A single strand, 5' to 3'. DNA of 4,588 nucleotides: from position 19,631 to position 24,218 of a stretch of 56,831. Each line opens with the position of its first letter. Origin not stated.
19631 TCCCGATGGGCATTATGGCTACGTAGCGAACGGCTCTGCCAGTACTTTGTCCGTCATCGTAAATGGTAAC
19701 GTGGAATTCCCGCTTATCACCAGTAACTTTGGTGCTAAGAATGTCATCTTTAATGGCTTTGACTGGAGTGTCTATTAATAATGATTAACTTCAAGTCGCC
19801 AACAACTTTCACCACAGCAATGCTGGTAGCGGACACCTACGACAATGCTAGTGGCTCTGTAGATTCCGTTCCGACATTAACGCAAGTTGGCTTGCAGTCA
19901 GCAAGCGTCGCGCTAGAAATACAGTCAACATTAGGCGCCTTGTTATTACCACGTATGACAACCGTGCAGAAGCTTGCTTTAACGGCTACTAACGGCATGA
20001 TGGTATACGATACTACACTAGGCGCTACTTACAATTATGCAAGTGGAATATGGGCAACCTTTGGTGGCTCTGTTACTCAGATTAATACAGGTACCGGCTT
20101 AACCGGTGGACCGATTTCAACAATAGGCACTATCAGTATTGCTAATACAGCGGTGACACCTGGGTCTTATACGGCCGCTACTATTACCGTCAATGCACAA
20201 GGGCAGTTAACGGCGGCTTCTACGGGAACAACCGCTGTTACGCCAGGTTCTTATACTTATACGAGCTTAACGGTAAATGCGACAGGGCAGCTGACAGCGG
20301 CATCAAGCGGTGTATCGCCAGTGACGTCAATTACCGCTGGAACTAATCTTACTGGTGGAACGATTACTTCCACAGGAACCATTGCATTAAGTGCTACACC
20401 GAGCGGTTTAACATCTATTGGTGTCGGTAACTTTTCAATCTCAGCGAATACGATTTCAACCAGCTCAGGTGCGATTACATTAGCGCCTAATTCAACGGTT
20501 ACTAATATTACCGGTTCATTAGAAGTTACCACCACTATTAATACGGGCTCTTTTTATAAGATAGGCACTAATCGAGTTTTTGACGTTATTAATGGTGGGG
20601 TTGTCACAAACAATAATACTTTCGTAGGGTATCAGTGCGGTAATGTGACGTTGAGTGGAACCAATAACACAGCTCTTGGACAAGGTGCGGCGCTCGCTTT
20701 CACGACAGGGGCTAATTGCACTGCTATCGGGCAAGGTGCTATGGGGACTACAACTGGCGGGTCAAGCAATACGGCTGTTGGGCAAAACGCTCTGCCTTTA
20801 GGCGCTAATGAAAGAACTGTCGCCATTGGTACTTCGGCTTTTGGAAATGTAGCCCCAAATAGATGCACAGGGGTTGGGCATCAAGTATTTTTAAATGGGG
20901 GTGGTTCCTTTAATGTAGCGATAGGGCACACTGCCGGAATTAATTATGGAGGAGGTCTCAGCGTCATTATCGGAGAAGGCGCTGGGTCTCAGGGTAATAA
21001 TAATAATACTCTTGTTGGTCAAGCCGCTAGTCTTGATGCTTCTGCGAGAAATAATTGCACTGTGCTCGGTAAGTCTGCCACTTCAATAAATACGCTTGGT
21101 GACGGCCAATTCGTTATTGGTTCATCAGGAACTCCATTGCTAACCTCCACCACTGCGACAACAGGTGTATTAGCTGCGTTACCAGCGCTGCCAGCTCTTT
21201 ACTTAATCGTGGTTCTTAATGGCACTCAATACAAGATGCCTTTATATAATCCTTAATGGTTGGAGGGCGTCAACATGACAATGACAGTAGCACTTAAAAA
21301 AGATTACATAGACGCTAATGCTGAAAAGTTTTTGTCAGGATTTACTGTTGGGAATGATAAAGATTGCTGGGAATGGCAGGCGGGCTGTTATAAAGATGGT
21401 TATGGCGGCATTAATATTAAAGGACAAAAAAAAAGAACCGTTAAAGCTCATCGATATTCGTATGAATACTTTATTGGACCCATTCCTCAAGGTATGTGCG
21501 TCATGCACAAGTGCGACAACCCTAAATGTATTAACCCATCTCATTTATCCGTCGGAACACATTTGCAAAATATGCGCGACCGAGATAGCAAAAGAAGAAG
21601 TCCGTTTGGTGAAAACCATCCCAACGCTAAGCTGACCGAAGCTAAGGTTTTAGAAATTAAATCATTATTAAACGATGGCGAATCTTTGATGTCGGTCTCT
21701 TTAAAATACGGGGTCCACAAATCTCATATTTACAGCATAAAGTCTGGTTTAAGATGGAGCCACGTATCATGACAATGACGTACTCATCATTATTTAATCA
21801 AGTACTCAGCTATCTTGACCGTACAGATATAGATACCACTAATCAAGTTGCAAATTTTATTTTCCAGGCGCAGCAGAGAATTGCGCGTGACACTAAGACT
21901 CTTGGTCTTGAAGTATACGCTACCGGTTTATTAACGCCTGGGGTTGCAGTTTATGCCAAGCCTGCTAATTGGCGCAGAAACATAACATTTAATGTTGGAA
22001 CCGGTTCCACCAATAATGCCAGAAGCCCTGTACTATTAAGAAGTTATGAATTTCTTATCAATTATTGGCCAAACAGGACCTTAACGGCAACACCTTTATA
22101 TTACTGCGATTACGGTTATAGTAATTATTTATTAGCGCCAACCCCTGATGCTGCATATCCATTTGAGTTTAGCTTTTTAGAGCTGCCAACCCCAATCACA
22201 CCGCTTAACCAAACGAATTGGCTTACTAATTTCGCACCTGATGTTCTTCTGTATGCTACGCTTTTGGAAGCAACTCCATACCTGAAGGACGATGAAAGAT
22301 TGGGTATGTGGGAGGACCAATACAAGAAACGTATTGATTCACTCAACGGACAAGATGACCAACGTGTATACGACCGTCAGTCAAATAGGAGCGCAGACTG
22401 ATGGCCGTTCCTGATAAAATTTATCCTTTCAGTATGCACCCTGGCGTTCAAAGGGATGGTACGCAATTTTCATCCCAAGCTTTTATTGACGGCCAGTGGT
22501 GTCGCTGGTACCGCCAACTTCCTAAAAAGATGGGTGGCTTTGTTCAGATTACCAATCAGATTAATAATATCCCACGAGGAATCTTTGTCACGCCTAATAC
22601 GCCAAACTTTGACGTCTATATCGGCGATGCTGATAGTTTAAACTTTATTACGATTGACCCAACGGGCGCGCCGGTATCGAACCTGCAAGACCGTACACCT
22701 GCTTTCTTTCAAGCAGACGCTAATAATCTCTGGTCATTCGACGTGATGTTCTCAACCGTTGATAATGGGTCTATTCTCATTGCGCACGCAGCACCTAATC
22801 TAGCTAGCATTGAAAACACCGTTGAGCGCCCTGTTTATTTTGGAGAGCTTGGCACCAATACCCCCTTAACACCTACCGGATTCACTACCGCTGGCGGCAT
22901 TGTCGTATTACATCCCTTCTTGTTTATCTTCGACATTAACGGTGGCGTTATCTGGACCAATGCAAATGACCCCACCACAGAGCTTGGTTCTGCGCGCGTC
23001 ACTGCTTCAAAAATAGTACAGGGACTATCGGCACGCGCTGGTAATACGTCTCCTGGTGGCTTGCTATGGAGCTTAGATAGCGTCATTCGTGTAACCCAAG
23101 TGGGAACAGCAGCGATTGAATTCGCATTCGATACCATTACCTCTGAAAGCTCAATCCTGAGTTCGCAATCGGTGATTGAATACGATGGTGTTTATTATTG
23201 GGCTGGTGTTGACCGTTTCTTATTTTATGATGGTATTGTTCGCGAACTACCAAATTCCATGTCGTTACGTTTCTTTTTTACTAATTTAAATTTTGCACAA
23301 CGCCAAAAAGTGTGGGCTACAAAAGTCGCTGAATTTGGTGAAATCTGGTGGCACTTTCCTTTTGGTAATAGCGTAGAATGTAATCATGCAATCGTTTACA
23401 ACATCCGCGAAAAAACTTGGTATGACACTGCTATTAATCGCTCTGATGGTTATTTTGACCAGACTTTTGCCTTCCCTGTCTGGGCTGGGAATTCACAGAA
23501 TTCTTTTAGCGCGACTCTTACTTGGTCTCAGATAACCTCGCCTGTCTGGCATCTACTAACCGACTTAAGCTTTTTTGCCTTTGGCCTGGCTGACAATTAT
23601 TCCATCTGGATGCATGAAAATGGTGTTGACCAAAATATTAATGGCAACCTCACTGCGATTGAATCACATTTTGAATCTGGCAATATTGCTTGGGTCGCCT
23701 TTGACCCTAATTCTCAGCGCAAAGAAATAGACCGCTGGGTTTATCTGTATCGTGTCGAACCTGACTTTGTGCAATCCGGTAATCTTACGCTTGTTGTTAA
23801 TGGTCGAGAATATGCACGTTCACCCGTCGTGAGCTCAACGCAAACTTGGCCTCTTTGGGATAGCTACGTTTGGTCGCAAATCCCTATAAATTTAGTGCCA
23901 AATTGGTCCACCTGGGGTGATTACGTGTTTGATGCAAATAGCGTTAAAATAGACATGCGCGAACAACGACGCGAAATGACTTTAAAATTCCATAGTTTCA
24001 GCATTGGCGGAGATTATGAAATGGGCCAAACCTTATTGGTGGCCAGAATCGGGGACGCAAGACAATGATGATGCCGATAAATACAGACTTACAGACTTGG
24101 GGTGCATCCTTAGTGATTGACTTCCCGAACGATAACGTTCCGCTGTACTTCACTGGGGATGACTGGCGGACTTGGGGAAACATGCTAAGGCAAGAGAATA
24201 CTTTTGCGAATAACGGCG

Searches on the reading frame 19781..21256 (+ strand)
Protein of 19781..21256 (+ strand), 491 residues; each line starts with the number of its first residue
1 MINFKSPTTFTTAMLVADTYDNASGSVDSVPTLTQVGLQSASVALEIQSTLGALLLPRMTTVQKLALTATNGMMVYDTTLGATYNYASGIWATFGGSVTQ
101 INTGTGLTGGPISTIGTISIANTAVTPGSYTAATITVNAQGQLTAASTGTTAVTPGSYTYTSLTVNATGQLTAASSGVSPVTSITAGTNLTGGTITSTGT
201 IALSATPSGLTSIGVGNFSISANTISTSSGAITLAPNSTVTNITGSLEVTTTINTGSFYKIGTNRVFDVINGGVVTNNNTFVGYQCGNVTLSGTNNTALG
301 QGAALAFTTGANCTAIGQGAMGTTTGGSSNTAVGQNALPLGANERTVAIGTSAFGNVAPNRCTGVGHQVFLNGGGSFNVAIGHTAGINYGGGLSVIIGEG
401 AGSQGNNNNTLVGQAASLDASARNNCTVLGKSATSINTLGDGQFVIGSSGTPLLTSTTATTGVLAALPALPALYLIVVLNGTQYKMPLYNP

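Call 28: search_protein_families(library=phrogs, proteins=[window:19781-21256:+], max_evalue=0.01)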
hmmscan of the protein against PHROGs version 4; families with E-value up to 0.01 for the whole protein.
window:19781-21256:+ (491 aa): 3 families
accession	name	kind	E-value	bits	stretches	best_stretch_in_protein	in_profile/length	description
phrog_4636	-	tail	4.2e-10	39.7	1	137-390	177-393/763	tail spike protein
phrog_6002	-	head and packaging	9.5e-07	27.7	1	270-386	693-811/1183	virion structural protein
phrog_38058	-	tail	2.2e-06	27.2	1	87-154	565-632/708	tail fiber protein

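Call 101: search_protein_families(library=pfam, proteins=[window:19781-21256:+], max_evalue=0.001)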
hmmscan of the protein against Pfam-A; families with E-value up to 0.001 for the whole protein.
window:19781-21256:+ (491 aa): 0 families

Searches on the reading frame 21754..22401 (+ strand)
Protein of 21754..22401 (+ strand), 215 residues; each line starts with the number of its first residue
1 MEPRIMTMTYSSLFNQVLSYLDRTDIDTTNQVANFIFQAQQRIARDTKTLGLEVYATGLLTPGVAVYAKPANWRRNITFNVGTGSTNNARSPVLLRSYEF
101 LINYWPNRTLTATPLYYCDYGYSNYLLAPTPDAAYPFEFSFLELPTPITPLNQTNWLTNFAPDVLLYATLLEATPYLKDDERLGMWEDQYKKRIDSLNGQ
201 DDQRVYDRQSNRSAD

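Call 28: search_protein_families(library=phrogs, proteins=[window:21754-22401:+], max_evalue=0.01)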
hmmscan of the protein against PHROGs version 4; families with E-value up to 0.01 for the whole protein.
window:21754-22401:+ (215 aa): 2 families
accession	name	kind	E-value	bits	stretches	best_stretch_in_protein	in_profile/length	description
phrog_2941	-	head and packaging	4.5e-28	99.3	1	6-206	2-196/208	virion structural protein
phrog_10775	-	tail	1e-10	42.7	1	6-204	2-224/237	tail protein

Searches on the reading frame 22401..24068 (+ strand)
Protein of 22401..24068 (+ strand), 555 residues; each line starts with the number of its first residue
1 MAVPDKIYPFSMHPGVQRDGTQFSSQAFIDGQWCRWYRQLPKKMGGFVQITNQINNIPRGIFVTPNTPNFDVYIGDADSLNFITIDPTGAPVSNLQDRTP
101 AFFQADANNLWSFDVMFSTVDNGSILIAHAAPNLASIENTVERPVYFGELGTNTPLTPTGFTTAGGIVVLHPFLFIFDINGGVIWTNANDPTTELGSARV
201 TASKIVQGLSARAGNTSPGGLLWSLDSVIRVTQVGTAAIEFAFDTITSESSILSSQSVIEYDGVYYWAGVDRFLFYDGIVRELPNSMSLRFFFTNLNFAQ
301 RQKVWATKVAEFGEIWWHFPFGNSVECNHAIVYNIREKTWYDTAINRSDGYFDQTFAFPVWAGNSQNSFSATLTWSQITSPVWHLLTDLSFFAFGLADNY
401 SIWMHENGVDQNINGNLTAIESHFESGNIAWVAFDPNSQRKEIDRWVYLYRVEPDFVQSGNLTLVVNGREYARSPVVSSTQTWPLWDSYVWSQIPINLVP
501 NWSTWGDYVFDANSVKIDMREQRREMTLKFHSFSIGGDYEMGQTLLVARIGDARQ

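Call 28: search_protein_families(library=phrogs, proteins=[window:22401-24068:+], max_evalue=0.01)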
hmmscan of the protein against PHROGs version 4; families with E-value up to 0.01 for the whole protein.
window:22401-24068:+ (555 aa): 1 family
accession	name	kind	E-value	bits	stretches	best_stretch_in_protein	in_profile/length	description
phrog_3287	-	head and packaging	7.8e-10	39.2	1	223-364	224-369/524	virion structural protein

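Call 72: search_solved_structures(query=window:22401-24065:+, max_evalue=1)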
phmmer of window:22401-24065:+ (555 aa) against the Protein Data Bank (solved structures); distinct sequences matched with E-value up to 1: 2.
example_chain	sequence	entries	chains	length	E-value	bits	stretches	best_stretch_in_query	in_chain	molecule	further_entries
8zkk_O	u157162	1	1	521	2.8e-07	32.8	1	221-341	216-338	nozzle gp16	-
8zkm_E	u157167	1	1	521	2.8e-07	32.8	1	221-341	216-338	nozzle of release VP1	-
